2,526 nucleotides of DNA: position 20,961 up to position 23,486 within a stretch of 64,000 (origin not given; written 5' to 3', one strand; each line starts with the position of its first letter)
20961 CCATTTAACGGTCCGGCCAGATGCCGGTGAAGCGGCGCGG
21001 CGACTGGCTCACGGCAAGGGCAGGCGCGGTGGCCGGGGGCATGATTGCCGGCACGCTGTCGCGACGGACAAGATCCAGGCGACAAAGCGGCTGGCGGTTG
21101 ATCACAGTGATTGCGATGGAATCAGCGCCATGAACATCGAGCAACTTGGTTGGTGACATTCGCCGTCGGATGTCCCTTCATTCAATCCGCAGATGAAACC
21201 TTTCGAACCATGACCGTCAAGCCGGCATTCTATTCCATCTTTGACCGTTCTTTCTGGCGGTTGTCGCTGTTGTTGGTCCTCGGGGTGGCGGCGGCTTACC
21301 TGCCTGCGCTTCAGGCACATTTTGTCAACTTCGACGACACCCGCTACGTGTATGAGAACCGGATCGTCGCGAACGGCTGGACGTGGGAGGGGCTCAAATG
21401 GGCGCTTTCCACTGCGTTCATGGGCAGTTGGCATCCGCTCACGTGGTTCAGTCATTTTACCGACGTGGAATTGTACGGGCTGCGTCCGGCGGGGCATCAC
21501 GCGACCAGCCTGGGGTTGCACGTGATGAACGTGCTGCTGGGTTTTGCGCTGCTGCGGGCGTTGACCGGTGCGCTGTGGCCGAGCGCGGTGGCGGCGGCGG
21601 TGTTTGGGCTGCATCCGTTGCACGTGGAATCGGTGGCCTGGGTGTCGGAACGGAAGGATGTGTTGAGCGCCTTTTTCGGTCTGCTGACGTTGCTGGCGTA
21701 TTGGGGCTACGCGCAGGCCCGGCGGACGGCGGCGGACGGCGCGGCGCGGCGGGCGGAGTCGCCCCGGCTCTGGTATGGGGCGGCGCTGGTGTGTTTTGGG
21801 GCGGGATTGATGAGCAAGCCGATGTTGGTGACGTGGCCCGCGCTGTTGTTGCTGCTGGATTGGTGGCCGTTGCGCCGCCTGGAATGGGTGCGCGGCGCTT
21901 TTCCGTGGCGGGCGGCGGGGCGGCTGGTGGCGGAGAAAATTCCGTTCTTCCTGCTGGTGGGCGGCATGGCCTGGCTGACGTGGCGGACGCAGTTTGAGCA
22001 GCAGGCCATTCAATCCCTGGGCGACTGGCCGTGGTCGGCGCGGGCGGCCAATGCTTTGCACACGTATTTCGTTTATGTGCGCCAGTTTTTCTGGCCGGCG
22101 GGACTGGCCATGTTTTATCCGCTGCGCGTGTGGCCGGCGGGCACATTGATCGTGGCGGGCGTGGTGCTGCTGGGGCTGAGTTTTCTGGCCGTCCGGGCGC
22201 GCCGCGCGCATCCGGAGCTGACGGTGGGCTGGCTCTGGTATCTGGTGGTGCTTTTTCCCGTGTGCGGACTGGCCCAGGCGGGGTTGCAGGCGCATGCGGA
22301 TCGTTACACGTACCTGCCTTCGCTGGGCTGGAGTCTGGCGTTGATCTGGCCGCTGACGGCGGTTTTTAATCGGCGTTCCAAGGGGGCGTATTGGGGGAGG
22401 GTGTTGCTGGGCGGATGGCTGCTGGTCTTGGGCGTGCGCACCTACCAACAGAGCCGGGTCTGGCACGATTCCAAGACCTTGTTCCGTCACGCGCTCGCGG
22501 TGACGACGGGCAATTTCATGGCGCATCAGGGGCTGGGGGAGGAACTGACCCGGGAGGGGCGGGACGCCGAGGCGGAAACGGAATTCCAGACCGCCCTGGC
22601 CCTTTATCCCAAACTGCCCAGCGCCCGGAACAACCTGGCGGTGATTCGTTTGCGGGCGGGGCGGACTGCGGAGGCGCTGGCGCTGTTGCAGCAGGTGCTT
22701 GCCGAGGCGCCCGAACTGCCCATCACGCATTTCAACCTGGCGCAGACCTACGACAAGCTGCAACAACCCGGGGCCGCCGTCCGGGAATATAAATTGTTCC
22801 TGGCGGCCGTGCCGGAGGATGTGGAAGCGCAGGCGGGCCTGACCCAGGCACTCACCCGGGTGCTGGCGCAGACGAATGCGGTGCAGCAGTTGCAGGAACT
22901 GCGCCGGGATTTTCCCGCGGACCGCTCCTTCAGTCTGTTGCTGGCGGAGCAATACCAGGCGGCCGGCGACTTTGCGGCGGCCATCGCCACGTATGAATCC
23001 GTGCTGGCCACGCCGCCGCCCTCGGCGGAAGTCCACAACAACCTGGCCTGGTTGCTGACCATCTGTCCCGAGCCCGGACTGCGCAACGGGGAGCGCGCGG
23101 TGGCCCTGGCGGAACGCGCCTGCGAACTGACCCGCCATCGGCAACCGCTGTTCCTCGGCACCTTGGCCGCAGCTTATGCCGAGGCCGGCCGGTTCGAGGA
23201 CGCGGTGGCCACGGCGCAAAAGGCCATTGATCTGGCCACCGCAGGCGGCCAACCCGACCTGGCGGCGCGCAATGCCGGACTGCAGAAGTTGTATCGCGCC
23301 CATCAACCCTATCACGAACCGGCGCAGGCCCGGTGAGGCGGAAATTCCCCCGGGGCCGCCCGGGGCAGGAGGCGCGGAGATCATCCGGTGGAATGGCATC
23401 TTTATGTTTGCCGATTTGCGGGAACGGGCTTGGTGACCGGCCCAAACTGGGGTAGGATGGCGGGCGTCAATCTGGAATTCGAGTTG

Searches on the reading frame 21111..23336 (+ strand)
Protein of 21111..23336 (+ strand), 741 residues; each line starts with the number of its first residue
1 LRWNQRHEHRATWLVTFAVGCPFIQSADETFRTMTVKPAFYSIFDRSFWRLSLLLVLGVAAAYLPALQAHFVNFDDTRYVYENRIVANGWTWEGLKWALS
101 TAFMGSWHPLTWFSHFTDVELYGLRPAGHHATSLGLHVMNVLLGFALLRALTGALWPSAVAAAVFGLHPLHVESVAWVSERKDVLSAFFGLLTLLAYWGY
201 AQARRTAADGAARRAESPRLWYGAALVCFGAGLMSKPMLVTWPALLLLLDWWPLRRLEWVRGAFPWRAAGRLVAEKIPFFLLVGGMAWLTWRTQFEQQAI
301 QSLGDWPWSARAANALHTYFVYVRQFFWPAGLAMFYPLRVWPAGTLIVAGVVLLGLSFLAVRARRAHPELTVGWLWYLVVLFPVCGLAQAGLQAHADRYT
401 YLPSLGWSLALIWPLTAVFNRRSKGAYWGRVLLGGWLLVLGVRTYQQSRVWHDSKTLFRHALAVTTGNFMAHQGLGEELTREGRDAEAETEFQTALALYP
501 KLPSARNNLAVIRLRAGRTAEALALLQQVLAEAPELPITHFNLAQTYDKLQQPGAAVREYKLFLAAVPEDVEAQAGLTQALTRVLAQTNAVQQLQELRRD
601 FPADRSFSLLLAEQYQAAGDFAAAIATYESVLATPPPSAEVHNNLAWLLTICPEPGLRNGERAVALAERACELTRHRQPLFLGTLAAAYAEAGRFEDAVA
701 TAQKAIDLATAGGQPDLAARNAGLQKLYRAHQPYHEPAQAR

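Call 93: search_protein_families(library=pfam, proteins=[window:21111-23336:+], max_evalue=0.0001)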
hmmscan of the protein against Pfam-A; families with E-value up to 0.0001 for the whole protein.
window:21111-23336:+ (741 aa): 13 families
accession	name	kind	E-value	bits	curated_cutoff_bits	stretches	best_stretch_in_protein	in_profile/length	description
PF07719.23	TPR_2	-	1.8e-14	53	27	0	471-501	3-33/34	Tetratricopeptide repeat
PF14559.12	TPR_19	-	4.5e-14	53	25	2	514-578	2-66/68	Tetratricopeptide repeat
PF13431.12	TPR_17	-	3.3e-13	49.2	24.4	0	492-523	2-33/34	Tetratricopeptide repeat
PF13428.12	TPR_14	-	1.6e-12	47.2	23.5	0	609-646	5-42/44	Tetratricopeptide repeat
PF13432.12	TPR_16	-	3.1e-12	47.1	32.7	1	481-536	9-64/65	Tetratricopeptide repeat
PF00515.34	TPR_1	-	9.5e-12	44.7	27.8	0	683-708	5-30/34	Tetratricopeptide repeat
PF13424.12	TPR_12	-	1.5e-11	44.7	30.1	0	474-531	8-73/77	Tetratricopeptide repeat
PF13414.12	TPR_11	-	2.9e-11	43.3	26.8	0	476-515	1-40/42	TPR repeat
PF13176.12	TPR_7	-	5.3e-11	42.1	27.9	0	507-534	3-30/36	Tetratricopeptide repeat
PF13181.12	TPR_8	-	1.9e-09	37.4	25.7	0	684-709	6-31/34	Tetratricopeptide repeat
PF13174.12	TPR_6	-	1.1e-08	35.6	26.3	0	509-535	6-32/33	Tetratricopeptide repeat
PF24575.1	TPR_Slam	-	9.4e-07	29.7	35.2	0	513-556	57-100/104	Surface lipoprotein assembly modifier, N-terminal TPR repeats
PF13429.12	TPR_15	-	2.9e-05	24.1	26.2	0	574-649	122-190/280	Tetratricopeptide repeat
